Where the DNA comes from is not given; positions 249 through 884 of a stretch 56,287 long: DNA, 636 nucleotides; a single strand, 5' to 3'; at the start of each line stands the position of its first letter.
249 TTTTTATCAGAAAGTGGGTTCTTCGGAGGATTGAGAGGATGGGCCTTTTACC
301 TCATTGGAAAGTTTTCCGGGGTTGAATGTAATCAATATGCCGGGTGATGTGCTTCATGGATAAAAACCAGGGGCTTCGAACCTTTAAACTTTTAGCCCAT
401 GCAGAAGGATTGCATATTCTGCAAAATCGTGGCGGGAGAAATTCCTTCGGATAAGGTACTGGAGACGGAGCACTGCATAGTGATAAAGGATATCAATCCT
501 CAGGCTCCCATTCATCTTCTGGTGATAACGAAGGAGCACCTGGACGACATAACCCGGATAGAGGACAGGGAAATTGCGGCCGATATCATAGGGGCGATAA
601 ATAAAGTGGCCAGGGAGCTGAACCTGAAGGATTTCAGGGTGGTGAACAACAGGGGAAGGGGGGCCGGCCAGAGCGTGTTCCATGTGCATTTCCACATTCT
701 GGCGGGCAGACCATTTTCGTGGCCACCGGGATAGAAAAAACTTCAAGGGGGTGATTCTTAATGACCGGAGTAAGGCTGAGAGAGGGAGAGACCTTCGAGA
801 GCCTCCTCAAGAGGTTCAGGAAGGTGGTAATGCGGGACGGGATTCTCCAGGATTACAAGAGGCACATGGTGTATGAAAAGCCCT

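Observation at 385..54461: TAnAAT -10 boxes placed 6-8 nt before start codons: pervasive leaderless gene starts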

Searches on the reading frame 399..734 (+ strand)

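Call 40: search_protein_families(library=pfam, proteins=[window:399-734:+])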
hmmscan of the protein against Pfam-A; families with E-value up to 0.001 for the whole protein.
window:399-734:+ (111 aa): 2 families
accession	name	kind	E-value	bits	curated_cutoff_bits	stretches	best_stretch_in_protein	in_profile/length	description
PF01230.28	HIT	-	5.9e-25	88.2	21.5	1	13-105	2-97/98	HIT domain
PF11969.13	DcpS_C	-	9.6e-21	74.8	24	1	5-102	2-101/114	Scavenger mRNA decapping enzyme C-term binding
